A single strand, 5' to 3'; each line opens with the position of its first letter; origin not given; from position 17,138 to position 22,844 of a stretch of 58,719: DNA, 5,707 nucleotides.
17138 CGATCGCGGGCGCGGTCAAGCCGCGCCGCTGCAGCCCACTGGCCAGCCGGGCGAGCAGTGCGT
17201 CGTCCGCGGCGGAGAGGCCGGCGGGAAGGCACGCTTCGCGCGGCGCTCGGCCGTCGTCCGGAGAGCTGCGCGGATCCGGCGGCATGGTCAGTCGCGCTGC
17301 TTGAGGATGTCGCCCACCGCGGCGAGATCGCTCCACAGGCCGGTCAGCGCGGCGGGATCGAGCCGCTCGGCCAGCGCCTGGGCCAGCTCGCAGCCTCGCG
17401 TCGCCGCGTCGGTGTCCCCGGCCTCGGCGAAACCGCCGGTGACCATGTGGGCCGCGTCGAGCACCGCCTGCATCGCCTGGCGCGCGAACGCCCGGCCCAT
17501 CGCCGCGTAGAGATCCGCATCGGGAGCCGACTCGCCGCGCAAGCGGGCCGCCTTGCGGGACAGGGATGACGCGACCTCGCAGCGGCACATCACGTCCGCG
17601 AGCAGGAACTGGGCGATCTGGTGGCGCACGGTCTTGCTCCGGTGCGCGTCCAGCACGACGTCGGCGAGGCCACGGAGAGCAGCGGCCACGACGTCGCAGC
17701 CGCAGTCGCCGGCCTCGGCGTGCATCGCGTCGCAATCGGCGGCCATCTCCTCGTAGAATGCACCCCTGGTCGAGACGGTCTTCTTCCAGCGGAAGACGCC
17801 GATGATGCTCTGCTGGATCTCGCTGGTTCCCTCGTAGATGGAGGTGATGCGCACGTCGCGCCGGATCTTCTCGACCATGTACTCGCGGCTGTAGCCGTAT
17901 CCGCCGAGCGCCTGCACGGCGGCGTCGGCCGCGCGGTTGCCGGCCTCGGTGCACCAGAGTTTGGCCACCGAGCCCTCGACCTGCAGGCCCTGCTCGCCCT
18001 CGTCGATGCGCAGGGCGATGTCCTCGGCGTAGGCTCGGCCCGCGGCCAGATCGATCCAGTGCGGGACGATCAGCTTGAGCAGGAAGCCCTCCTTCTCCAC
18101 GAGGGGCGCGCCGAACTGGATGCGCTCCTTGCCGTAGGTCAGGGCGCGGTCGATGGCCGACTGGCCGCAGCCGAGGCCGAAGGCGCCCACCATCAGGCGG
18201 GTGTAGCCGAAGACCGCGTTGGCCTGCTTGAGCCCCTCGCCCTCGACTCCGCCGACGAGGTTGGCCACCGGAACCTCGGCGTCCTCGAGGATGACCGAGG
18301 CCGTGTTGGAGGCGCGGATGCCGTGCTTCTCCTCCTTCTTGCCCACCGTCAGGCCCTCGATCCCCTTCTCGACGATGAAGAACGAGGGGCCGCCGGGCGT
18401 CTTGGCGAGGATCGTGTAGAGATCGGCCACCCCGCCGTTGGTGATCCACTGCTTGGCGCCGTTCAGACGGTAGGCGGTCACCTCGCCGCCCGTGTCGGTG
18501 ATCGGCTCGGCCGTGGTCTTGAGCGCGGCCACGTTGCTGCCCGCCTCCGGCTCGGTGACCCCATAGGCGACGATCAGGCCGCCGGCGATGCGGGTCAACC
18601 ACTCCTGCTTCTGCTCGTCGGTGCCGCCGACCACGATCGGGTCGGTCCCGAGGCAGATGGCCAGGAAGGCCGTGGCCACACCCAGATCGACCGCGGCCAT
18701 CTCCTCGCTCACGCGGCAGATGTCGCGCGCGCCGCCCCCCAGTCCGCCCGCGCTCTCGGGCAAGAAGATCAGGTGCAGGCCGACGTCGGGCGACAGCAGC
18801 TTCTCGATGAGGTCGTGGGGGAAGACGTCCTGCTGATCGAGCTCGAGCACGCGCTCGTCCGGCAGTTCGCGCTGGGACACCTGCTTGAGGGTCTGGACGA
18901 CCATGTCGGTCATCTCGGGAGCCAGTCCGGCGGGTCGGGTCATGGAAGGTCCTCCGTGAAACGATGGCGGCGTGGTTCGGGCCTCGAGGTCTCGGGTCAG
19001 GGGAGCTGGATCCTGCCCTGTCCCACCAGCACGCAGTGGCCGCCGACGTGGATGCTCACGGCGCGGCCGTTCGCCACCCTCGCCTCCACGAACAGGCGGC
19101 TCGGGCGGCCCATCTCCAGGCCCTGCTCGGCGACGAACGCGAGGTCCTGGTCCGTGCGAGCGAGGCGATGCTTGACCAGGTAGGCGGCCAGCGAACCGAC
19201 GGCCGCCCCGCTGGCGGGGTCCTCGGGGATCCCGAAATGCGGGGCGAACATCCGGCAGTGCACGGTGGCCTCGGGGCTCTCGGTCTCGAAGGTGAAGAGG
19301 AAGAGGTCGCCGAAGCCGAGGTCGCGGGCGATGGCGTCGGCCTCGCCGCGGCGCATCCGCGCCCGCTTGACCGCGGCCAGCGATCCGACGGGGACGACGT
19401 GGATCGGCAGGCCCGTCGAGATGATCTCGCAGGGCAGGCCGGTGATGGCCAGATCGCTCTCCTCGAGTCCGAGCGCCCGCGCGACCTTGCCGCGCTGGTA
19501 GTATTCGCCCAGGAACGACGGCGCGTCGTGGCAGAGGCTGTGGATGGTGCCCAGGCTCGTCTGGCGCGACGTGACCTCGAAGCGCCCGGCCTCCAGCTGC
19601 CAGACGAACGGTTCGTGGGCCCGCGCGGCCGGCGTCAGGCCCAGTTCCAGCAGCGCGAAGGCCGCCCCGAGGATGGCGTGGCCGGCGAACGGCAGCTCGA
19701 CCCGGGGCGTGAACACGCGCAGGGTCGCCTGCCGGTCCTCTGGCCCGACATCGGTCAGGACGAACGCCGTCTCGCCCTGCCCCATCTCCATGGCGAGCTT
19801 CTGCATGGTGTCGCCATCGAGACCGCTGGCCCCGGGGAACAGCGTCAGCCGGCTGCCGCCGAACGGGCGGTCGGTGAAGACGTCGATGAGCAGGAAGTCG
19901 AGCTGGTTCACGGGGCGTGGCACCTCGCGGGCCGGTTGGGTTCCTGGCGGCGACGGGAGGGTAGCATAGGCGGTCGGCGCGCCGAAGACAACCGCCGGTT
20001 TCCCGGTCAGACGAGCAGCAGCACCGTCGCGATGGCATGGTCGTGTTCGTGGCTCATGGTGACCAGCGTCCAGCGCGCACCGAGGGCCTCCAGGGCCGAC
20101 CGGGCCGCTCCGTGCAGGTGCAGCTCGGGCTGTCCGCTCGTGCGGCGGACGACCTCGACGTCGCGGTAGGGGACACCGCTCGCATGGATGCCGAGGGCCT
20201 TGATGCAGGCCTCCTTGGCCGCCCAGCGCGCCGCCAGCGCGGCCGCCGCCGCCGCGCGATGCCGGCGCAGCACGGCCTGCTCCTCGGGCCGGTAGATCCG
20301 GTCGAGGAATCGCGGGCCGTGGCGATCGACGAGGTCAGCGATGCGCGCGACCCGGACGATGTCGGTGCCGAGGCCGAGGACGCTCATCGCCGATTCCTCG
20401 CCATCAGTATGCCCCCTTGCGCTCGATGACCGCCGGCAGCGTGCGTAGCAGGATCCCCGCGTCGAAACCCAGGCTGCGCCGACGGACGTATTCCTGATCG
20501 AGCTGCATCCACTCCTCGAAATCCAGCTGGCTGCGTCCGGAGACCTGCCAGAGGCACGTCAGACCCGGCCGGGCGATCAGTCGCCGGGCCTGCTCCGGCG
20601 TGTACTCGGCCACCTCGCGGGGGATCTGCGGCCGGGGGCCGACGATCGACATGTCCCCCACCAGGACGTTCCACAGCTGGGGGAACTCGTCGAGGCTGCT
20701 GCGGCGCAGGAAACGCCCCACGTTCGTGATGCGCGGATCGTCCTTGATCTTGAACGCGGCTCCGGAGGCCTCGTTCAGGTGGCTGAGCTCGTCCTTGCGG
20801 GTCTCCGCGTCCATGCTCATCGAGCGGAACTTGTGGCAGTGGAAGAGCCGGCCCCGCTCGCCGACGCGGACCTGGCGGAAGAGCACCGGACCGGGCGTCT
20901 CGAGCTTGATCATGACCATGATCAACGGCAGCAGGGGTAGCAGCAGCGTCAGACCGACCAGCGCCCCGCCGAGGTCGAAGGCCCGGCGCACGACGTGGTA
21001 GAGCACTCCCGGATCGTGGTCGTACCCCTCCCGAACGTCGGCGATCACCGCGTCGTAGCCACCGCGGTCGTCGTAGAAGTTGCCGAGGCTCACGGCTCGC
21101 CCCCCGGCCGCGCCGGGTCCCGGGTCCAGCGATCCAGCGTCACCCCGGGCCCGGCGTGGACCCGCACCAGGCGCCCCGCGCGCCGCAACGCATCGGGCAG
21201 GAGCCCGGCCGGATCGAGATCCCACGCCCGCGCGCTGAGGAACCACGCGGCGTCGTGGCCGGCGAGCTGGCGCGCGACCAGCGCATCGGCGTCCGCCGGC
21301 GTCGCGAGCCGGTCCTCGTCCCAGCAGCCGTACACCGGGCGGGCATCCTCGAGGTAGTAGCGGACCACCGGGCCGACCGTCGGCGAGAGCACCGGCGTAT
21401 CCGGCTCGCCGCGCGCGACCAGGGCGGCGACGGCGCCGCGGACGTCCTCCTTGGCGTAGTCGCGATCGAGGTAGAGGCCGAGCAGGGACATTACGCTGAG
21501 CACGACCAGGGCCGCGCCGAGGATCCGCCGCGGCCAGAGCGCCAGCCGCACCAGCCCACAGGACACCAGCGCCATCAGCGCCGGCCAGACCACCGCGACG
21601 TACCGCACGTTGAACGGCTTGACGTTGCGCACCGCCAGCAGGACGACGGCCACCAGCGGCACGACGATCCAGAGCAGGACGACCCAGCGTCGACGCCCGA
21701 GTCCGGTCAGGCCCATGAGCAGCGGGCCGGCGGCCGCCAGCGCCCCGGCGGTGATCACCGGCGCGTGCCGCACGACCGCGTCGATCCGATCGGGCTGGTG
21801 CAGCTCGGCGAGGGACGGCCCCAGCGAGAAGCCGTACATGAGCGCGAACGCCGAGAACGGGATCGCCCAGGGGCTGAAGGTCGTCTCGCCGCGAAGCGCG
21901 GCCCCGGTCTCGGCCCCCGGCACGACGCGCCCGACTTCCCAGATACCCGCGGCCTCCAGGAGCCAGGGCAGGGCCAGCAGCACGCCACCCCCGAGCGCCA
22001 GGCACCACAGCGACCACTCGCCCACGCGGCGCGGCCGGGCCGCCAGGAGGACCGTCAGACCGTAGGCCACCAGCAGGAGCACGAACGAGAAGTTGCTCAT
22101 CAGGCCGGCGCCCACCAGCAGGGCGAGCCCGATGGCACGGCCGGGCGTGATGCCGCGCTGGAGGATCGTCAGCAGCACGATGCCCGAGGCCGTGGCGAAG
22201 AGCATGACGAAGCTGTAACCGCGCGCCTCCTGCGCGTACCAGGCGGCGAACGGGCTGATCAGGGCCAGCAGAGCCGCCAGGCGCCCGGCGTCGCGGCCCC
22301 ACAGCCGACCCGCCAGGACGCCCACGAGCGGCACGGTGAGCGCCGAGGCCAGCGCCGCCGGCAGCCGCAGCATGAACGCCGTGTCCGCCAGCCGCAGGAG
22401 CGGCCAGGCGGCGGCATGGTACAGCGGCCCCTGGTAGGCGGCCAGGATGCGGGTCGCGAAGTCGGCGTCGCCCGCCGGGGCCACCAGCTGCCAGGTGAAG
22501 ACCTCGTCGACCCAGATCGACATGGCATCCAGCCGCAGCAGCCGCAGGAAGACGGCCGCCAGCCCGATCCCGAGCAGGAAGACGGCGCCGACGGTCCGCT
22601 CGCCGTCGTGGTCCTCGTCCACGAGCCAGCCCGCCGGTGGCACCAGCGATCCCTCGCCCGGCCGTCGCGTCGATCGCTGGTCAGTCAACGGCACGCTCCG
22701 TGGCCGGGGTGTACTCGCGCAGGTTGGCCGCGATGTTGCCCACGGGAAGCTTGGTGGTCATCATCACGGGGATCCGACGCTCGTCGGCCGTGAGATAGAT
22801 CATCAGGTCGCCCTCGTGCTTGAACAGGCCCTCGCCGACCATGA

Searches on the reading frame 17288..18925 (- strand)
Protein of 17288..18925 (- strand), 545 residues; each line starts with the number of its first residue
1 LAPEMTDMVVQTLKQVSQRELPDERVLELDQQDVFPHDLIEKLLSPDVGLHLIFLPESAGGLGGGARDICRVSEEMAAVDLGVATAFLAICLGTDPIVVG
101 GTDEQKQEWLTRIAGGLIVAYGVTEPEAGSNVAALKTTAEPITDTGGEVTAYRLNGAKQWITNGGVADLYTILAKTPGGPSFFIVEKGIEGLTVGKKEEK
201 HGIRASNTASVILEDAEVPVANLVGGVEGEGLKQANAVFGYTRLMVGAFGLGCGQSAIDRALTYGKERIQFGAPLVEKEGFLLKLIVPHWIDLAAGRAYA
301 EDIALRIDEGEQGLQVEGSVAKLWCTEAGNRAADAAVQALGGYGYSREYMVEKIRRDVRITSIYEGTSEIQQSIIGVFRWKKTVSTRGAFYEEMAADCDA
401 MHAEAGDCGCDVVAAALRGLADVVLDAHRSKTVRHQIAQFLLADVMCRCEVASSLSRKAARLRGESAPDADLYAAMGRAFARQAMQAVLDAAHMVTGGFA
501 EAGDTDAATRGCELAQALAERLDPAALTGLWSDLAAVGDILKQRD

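Call 4: search_protein_families(library=pfam, proteins=[window:17288-18925:-], max_evalue=0.1)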
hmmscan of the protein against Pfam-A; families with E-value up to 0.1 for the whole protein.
window:17288-18925:- (545 aa): 5 families
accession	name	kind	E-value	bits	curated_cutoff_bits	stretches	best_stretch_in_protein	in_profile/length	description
PF00441.29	Acyl-CoA_dh_1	-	5.9e-39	134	22.4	2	229-376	1-146/150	Acyl-CoA dehydrogenase, C-terminal domain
PF02770.24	Acyl-CoA_dh_M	-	5.2e-21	75.1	33.3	1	120-215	1-96/97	Acyl-CoA dehydrogenase, middle domain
PF02771.21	Acyl-CoA_dh_N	-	3.7e-18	66.4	22.9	1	6-116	4-112/113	Acyl-CoA dehydrogenase, N-terminal domain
PF08028.16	Acyl-CoA_dh_2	-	1.5e-10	41.9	22.7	1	244-368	1-133/134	Acyl-CoA dehydrogenase, C-terminal domain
PF22924.1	ACOX_C_alpha1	-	0.00035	20.8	27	1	317-368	106-157/169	Acyl-CoA oxidase, C-alpha1 domain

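Call 5: search_protein_families(library=ncbifam, proteins=[window:17288-18925:-], max_evalue=0.1)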
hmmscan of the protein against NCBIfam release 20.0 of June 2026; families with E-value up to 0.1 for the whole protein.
window:17288-18925:- (545 aa): 20 families
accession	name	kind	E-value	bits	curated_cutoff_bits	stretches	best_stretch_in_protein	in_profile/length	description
NF042972.1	AcrlCoAredClosAcrC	equivalog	3.8e-72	243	640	1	7-375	10-372/378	acryloyl-CoA reductase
NF043006.1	CyhCrbnylCoADH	equivalog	2.9e-70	237.2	650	1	8-376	10-372/380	cyclohexane-1-carbonyl-CoA dehydrogenase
NF058590.1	AcCoDHFadEBacil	equivalog_domain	2.3e-65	221.3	600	2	7-276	26-290/586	acyl-CoA dehydrogenase FadE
NF042439.1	SulpropCoADesulf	equivalog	9e-50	169.5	600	1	23-376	13-367/379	3-sulfinopropanoyl-CoA desulfinase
NF045552.1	GlutCoADH_Des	equivalog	7.3e-45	153.8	470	1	8-377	11-377/387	glutaryl-CoA dehydrogenase Acd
NF045652.1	ProlPCPDhRedW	equivalog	1.2e-44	152.7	650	1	7-374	5-368/376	L-prolyl-[peptidyl-carrier protein] dehydrogenase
NF008997.0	PRK12341.1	equivalog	4.3e-42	144.5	537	1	6-374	9-371/382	acyl-CoA dehydrogenase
NF002885.1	PRK03354.1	equivalog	8.7e-42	143.5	540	1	6-372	9-366/378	crotonobetainyl-CoA dehydrogenase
NF053553.1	prodigi_MBC_PigA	equivalog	3.2e-41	141.7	500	1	45-375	45-375/381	prodigiosin MBC biosynthesis dehydrogenase PigA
NF052270.1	Staph_DH_FadE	equivalog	2.9e-29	102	600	1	75-376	94-390/400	acyl-CoA dehydrogenase FadE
TIGR03207.1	cyc_hxne_CoA_dh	equivalog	3.2e-25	88.7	575.35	1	47-377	43-369/372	cyclohexanecarboxyl-CoA dehydrogenase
NF049984.1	Rv1679_FadE16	equivalog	1.5e-21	77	600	1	23-370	13-356/371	Rv1679 family acyl-CoA dehydrogenase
NF008594.0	PRK11561.1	equivalog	7.9e-17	60.8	545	1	115-371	176-431/540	isovaleryl-CoA dehydrogenase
TIGR03204.1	pimC_large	equivalog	2e-15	56.6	623.85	1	54-295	58-293/395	pimeloyl-CoA dehydrogenase large subunit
NF007000.1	PRK09463.1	subfamily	4.2e-14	51.8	600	1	55-344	92-397/726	acyl-CoA dehydrogenase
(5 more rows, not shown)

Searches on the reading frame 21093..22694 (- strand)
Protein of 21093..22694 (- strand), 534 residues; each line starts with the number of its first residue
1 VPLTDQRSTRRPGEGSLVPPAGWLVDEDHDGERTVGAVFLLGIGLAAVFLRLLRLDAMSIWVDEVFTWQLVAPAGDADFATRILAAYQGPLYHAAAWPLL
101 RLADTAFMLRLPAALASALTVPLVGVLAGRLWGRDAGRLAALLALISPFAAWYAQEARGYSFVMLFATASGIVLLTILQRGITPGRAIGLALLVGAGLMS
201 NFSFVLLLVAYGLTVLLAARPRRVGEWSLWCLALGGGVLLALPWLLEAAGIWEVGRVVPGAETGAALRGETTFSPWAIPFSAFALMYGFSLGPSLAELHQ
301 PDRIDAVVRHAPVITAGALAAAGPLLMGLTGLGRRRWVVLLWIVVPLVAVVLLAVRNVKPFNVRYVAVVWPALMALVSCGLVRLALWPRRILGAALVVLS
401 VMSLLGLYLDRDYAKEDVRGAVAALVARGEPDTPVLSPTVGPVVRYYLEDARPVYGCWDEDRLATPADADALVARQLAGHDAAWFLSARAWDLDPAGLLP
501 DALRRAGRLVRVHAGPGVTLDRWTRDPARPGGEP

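Call 65: search_protein_families(library=pfam, proteins=[window:21093-22694:-], max_evalue=0.00001)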
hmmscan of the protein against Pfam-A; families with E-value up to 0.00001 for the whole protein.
window:21093-22694:- (534 aa): 1 family
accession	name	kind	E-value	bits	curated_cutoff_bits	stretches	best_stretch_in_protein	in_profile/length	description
PF13231.12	PMT_2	-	2e-07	31.8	26.1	1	90-245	4-158/160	Dolichyl-phosphate-mannose-protein mannosyltransferase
